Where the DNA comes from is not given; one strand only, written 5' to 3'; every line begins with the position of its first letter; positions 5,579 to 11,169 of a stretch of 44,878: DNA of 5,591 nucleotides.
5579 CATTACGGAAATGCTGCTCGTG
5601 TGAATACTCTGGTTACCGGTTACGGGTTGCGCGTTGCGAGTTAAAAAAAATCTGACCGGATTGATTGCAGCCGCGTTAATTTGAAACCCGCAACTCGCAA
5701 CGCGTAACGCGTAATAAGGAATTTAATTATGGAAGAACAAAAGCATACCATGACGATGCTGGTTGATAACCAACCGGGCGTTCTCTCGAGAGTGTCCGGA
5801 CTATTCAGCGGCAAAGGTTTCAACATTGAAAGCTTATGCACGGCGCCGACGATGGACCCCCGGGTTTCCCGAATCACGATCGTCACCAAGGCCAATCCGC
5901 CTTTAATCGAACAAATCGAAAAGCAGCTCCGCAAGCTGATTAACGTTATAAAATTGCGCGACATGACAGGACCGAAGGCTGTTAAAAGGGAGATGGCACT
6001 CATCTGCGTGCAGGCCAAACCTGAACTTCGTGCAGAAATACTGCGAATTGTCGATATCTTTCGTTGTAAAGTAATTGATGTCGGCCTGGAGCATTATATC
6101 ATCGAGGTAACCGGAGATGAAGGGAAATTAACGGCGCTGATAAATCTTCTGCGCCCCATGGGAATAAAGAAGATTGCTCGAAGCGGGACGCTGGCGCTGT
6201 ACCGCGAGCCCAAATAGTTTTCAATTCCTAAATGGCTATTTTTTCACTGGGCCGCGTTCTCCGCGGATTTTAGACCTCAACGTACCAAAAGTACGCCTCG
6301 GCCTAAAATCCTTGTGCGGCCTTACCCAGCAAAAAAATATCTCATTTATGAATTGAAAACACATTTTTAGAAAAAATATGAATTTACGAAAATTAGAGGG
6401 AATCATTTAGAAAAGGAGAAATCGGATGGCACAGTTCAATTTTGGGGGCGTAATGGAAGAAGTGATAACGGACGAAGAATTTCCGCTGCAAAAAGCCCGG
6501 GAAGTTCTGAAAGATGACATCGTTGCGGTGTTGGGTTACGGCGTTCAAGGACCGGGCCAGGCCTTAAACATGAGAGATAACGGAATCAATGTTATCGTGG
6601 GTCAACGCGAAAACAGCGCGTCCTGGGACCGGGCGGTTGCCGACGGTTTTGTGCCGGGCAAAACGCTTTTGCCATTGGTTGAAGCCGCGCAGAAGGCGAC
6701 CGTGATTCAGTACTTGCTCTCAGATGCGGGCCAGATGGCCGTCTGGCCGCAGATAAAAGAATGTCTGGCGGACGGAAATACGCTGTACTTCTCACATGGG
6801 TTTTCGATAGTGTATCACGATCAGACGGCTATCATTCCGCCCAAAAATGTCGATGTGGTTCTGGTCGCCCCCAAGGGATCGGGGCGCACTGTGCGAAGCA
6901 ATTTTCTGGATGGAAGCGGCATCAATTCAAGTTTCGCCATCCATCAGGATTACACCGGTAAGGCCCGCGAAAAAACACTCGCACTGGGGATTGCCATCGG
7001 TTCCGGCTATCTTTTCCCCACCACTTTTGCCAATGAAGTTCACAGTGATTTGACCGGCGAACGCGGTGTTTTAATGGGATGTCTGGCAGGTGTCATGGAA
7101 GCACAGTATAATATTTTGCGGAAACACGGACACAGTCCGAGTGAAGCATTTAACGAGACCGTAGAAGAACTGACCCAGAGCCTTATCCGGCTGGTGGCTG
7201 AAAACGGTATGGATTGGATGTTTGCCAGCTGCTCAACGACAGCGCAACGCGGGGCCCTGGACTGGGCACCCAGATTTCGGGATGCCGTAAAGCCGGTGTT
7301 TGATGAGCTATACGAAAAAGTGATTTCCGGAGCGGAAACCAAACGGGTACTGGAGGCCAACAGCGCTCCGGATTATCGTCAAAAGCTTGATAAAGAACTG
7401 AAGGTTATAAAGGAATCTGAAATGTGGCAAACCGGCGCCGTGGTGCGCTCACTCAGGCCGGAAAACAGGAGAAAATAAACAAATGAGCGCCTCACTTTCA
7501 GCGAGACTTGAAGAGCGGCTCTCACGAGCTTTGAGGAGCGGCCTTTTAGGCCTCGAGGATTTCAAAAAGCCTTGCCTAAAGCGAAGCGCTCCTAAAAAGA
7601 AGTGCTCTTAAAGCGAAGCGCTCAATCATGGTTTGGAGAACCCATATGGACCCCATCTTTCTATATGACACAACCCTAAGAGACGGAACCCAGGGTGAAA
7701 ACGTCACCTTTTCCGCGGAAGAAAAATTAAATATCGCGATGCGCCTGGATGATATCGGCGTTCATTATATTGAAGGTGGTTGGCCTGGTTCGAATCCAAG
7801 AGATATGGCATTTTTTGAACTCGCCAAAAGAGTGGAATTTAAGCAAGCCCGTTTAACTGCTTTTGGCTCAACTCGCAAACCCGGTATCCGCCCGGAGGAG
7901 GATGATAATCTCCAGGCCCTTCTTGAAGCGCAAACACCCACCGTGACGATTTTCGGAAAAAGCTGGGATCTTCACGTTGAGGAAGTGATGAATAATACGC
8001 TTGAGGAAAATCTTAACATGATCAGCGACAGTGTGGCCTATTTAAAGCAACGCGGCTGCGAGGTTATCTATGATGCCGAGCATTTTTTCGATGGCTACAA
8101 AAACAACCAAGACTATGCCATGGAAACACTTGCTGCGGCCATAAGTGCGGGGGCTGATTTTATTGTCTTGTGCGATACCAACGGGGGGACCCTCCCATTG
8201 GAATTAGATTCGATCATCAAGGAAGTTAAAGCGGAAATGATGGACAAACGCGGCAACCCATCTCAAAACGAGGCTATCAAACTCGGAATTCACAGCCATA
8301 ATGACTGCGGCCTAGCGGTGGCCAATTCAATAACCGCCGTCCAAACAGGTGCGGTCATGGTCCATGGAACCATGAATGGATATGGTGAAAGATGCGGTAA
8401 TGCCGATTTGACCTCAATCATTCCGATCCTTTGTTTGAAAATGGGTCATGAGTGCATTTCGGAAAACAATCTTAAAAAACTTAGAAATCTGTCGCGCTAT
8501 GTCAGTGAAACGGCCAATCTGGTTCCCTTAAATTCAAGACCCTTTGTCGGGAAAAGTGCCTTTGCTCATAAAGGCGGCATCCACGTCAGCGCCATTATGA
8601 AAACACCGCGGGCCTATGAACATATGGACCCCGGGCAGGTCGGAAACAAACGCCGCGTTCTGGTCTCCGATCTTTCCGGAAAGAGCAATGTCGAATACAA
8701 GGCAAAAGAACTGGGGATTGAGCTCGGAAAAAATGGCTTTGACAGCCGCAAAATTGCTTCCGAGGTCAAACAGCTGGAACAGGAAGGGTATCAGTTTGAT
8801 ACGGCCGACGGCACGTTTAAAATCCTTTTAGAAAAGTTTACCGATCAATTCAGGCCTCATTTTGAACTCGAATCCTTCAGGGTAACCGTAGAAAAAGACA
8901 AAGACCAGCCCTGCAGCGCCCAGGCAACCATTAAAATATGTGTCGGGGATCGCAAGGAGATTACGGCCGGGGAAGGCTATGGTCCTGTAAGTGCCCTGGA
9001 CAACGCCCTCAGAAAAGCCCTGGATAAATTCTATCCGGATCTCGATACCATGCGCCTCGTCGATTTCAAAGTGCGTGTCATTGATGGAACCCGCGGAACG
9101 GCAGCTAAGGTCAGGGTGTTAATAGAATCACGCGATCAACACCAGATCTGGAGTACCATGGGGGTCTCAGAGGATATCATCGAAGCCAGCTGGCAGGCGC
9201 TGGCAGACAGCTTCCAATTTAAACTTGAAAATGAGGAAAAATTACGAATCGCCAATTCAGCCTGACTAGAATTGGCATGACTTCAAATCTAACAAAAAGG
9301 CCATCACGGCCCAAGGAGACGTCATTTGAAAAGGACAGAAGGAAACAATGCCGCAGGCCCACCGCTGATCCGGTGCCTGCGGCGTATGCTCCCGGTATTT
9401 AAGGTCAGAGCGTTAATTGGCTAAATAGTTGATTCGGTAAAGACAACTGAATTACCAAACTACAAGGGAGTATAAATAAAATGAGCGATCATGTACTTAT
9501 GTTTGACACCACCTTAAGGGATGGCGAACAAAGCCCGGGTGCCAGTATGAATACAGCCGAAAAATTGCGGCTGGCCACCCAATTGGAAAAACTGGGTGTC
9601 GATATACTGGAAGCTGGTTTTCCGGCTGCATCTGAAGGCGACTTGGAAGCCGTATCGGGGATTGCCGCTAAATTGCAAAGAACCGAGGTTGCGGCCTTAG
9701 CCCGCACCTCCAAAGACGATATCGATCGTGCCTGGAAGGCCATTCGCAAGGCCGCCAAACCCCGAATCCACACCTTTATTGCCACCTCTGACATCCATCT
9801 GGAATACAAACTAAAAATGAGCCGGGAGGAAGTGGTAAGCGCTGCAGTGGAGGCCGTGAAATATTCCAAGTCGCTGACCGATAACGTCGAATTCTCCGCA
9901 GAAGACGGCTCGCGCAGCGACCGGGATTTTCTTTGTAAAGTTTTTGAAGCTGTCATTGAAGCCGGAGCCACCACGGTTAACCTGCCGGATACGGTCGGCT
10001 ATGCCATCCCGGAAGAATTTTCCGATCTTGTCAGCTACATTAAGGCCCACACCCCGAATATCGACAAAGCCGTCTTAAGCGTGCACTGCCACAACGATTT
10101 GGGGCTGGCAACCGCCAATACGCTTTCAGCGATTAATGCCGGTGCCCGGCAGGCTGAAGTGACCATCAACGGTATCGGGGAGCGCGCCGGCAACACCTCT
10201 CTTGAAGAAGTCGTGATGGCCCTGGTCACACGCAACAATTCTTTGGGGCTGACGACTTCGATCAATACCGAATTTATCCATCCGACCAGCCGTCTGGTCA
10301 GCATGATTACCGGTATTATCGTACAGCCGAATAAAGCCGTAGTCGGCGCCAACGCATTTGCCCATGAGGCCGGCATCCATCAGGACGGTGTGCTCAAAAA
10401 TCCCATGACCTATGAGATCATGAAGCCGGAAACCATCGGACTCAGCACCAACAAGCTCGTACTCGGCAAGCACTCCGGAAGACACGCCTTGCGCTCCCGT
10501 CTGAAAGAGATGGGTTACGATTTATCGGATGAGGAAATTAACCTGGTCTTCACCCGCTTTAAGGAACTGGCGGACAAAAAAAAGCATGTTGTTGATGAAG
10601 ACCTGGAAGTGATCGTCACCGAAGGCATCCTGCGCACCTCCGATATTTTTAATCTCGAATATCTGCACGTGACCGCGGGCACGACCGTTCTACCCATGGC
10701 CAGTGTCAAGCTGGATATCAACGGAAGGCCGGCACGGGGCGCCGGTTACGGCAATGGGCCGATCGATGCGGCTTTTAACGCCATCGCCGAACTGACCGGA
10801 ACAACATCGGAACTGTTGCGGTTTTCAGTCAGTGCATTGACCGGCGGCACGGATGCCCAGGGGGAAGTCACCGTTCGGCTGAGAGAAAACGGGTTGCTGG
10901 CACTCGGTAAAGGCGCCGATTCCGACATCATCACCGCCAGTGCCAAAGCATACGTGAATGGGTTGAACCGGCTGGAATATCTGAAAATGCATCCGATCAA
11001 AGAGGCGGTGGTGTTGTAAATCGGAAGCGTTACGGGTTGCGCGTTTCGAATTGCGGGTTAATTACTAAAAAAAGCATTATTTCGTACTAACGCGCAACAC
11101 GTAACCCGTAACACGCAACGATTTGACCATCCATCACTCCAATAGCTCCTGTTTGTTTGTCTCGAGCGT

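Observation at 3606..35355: Window-wide class of intergenic/intercistronic hairpin elements whose arms are tandem heptamers (four different 'alphabets', one geometry)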

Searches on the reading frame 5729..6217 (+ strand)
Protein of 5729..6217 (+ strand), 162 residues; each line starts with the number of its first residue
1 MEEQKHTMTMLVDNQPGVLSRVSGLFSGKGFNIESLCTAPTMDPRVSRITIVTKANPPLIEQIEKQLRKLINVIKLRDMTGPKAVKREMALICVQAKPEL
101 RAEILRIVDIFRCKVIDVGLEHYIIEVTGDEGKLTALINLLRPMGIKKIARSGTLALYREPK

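Call 14: find_encoding_contigs(protein=window:5729-6217:+, flank=10000, max_places=6)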
Protein window:5729-6217:+ (162 aa): 11 contigs read that carry it; 6 places shown.
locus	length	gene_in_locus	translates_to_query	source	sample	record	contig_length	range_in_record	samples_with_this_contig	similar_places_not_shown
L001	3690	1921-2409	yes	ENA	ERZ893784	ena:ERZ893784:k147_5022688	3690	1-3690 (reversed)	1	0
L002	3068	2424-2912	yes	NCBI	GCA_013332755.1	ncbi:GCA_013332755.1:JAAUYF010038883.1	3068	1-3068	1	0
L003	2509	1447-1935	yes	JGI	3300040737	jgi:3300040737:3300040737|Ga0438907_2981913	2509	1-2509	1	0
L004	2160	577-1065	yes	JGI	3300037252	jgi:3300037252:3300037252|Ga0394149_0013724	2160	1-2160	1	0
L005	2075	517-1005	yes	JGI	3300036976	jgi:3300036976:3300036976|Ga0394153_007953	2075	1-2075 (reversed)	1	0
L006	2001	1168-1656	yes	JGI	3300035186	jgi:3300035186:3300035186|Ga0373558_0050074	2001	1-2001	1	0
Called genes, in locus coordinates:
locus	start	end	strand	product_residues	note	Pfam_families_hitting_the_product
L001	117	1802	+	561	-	PF02776:TPP_enzyme_N, PF01855:POR_N (weak), PF00205:TPP_enzyme_M, PF02775:TPP_enzyme_C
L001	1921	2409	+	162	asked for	PF01842:ACT, PF22629:ACT_AHAS_ss, PF13710:ACT_5 (weak), PF10369:ALS_ss_C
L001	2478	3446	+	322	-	PF07991:KARI_N, PF01450:KARI_C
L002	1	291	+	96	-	?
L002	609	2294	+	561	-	PF02776:TPP_enzyme_N, PF01855:POR_N (faint), PF00205:TPP_enzyme_M, PF02775:TPP_enzyme_C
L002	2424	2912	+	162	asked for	PF01842:ACT, PF22629:ACT_AHAS_ss, PF13710:ACT_5 (weak), PF10369:ALS_ss_C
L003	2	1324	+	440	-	?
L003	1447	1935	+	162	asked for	PF01842:ACT, PF22629:ACT_AHAS_ss, PF13710:ACT_5 (weak), PF10369:ALS_ss_C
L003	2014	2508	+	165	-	?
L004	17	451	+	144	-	PF02775:TPP_enzyme_C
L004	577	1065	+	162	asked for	PF01842:ACT, PF22629:ACT_AHAS_ss, PF13710:ACT_5 (weak), PF10369:ALS_ss_C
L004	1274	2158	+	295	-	?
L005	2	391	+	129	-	?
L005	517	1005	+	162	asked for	PF01842:ACT, PF22629:ACT_AHAS_ss, PF13710:ACT_5 (weak), PF10369:ALS_ss_C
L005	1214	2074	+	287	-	?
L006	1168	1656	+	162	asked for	PF01842:ACT, PF22629:ACT_AHAS_ss, PF13710:ACT_5 (weak), PF10369:ALS_ss_C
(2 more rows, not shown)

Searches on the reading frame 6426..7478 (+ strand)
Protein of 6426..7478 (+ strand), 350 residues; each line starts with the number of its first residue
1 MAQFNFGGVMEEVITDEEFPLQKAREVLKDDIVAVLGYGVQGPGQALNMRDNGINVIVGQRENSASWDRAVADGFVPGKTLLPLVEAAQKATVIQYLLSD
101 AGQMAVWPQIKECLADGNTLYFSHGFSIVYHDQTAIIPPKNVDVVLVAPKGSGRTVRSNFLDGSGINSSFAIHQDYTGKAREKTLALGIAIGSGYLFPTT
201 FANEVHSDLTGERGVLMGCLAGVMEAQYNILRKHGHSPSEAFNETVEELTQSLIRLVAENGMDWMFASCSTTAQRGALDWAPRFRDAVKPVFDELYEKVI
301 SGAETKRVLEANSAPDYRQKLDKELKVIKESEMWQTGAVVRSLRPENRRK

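Call 55: search_protein_families(library=pfam, proteins=[window:6426-7478:+], max_evalue=0.00001)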
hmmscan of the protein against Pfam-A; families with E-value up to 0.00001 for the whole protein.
window:6426-7478:+ (350 aa): 2 families
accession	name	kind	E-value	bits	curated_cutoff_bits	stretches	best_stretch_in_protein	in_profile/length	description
PF07991.19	KARI_N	-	2.1e-47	161.2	20.6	1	28-193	2-161/165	Acetohydroxy acid isomeroreductase, NADPH-binding domain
PF01450.25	KARI_C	-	9.8e-42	143.1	29.1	1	201-345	1-143/144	Ketol-acid reductoisomerase, C-terminal domain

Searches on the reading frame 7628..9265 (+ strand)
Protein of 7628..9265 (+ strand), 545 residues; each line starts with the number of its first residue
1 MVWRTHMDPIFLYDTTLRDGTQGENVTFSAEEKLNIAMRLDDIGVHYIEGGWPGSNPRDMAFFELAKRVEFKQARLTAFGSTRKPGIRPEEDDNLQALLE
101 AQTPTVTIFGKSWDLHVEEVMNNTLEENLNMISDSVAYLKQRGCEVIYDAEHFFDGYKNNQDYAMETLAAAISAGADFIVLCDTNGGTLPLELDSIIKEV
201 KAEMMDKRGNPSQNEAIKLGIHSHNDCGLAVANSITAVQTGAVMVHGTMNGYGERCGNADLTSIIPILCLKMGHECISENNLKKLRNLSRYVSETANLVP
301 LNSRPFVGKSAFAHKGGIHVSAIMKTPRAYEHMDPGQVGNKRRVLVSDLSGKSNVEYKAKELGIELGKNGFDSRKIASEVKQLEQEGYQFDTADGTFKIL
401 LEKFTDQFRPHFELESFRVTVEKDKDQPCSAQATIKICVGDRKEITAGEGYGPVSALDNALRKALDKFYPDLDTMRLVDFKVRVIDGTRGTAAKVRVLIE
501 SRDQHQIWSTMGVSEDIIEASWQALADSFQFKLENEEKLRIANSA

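Call 55: search_protein_families(library=pfam, proteins=[window:7628-9265:+], max_evalue=0.00001)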
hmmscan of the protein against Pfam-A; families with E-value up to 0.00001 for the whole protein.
window:7628-9265:+ (545 aa): 3 families
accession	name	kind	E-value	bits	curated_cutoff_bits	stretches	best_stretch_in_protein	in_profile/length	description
PF00682.25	HMGL-like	-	3.3e-46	158.2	29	1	12-292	4-260/260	HMGL-like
PF08502.15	LeuA_dimer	-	1.3e-25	90.3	24.9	1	398-528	8-126/131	LeuA allosteric (dimerisation) domain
PF22617.1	HCS_D2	-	6e-18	65.4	27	1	307-385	2-79/82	Homocitrate synthase post-HMGL domain-like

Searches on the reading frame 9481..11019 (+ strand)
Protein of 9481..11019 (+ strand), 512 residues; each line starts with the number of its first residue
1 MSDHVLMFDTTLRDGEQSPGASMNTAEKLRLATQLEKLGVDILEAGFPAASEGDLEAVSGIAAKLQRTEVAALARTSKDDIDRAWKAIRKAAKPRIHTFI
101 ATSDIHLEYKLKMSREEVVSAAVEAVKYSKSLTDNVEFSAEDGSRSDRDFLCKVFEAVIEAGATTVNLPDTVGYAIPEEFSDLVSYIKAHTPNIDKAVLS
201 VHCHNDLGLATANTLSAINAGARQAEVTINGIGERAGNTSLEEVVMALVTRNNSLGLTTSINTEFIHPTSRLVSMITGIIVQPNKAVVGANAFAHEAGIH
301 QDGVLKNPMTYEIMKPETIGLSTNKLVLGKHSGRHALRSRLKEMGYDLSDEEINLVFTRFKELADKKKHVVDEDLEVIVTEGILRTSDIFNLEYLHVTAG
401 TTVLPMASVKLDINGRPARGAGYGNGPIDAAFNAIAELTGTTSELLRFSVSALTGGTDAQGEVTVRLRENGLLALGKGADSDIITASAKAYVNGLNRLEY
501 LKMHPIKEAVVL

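Call 55: search_protein_families(library=pfam, proteins=[window:9481-11019:+], max_evalue=0.00001)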
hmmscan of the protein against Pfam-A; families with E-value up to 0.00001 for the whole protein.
window:9481-11019:+ (512 aa): 3 families
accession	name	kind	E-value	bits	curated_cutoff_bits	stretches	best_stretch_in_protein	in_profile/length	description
PF00682.25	HMGL-like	-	1.1e-93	313.8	29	1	6-273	3-260/260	HMGL-like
PF08502.15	LeuA_dimer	-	2.6e-35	121.6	24.9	1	370-498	2-130/131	LeuA allosteric (dimerisation) domain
PF22617.1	HCS_D2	-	7.4e-34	116.4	27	1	287-368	1-82/82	Homocitrate synthase post-HMGL domain-like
